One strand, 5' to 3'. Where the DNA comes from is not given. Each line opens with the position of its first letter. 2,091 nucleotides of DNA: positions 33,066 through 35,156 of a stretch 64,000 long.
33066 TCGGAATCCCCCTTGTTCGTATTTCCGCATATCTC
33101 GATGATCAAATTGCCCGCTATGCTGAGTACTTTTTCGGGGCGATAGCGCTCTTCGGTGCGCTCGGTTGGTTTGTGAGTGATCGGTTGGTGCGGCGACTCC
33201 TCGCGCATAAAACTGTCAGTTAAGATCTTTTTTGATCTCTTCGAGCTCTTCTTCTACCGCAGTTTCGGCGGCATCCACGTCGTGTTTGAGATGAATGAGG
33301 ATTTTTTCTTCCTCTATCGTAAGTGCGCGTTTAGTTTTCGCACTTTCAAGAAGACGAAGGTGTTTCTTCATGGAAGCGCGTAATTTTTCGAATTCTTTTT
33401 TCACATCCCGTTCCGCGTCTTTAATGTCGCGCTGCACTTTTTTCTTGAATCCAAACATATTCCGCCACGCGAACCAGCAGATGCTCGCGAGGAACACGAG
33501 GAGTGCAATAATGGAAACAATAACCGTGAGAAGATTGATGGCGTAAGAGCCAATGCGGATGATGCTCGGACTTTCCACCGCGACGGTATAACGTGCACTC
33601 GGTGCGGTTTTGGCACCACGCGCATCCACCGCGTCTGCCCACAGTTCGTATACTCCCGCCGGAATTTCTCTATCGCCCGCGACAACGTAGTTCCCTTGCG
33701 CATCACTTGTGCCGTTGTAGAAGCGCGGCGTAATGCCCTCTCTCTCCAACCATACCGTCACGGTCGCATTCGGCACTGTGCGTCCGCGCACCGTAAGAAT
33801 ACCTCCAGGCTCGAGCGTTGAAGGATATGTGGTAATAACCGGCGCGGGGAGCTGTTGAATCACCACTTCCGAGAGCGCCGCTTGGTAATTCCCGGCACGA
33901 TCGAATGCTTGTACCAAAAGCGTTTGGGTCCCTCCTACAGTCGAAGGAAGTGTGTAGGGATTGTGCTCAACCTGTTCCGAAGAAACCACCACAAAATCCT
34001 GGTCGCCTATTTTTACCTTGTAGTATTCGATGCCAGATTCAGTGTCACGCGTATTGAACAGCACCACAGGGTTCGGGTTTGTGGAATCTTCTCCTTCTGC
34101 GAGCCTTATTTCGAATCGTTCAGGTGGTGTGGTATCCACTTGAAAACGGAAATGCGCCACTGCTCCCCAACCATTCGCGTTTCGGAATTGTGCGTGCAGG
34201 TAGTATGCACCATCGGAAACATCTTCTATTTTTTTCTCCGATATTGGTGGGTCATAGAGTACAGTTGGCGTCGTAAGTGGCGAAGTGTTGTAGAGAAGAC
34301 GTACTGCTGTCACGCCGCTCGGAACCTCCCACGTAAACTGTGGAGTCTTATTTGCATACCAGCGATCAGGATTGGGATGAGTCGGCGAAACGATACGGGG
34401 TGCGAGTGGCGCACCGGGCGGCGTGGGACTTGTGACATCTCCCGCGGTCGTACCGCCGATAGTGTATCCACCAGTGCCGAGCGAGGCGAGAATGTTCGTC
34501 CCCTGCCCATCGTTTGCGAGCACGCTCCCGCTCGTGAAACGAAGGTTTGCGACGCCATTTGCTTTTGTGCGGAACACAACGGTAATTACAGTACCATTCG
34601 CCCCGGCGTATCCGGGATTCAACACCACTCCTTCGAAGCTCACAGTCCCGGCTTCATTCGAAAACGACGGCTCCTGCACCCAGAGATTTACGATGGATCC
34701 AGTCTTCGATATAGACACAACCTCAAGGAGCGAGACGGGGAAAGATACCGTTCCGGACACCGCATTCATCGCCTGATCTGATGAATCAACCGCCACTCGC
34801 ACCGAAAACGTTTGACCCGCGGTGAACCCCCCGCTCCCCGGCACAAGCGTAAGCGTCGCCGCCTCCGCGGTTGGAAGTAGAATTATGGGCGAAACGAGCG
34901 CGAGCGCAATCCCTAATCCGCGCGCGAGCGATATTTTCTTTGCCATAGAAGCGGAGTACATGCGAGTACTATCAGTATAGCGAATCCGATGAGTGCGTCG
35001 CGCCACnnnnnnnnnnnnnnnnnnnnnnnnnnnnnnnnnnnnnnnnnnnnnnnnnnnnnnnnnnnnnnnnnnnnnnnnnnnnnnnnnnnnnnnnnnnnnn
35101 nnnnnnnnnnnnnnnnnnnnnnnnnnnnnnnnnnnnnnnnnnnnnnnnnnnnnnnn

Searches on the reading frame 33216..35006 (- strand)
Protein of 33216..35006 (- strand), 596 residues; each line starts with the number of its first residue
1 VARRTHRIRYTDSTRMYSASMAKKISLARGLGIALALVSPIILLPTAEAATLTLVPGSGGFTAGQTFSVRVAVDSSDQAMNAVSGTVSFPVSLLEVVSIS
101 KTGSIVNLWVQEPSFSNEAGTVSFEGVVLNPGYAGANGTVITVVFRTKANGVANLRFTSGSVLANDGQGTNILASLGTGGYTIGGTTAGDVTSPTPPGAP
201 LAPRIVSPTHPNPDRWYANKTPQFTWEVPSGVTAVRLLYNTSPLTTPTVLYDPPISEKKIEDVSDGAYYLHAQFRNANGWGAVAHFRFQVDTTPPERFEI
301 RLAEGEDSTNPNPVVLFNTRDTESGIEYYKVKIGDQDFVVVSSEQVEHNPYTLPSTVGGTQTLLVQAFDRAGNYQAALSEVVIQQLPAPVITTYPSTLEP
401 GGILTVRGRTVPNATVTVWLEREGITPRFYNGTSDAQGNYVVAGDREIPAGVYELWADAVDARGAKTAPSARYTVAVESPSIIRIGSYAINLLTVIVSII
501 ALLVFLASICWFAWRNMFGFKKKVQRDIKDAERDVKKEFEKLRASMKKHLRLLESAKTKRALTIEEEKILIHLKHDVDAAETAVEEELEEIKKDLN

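Call 8: search_protein_families(library=pfam, max_evalue=0.1, proteins=[window:33216-35006:-])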
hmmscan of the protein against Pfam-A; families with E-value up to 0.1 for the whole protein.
window:33216-35006:- (596 aa): 1 family
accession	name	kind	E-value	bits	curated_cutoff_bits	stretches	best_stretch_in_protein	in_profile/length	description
PF19077.6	Big_13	-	4.6e-06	27.5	27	0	406-474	31-97/102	Bacterial Ig-like domain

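Call 37: search_protein_families(library=ncbifam, max_evalue=0.1, proteins=[window:33216-35006:-])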
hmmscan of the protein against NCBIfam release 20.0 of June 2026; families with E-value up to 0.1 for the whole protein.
window:33216-35006:- (596 aa): 6 families
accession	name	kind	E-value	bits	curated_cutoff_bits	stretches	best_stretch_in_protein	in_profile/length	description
NF033510.3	Ca_tandemer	repeat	0.0003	21.1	50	0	402-465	31-94/96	Ca2+-stabilized repeat-containing adhesin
NF047446.1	barrel_OmpL47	domain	0.0019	18.6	40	1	315-377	7-61/68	OmpL47-type beta-barrel domain-containing protein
NF009987.0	PRK13453.1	equivalog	0.011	15.4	172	1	490-551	16-80/173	F0F1 ATP synthase subunit B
NF047333.1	Chlam_inc_CT214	subfamily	0.016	14.4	90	1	495-569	23-97/500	CT214 family putative inclusion membrane protein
NF009992.0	PRK13461.1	equivalog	0.045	13.3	127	1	490-568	3-81/159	F0F1 ATP synthase subunit B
NF006293.0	PRK08476.1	equivalog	0.058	13.6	118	1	490-592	5-109/141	F0F1 ATP synthase subunit B'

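Call 70: find_encoding_contigs(protein=window:33216-34946:-, flank=4000, max_places=10)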
Protein window:33216-34946:- (576 aa): 4 contigs read that carry it; 3 places shown.
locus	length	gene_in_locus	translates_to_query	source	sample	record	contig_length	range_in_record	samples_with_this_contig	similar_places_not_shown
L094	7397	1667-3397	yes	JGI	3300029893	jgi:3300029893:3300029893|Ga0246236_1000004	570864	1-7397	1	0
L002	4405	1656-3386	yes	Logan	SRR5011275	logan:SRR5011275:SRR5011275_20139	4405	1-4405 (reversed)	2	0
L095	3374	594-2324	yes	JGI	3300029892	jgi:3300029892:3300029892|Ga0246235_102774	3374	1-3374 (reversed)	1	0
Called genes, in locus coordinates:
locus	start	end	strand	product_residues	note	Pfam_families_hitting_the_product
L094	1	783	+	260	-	?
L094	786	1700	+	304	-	-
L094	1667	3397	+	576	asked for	PF19077:Big_13 (faint)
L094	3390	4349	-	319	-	PF02743:dCache_1 (weak)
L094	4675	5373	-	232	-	PF02592:Vut_1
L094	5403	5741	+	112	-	-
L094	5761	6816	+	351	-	PF02646:RmuC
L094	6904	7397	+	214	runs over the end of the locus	PF03083:MtN3_slv (weak)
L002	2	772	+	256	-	?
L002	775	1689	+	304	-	-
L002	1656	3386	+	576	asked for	PF19077:Big_13 (faint)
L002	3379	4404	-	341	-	?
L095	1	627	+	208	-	?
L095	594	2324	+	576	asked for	PF19077:Big_13 (faint)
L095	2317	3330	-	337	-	PF02743:dCache_1 (weak)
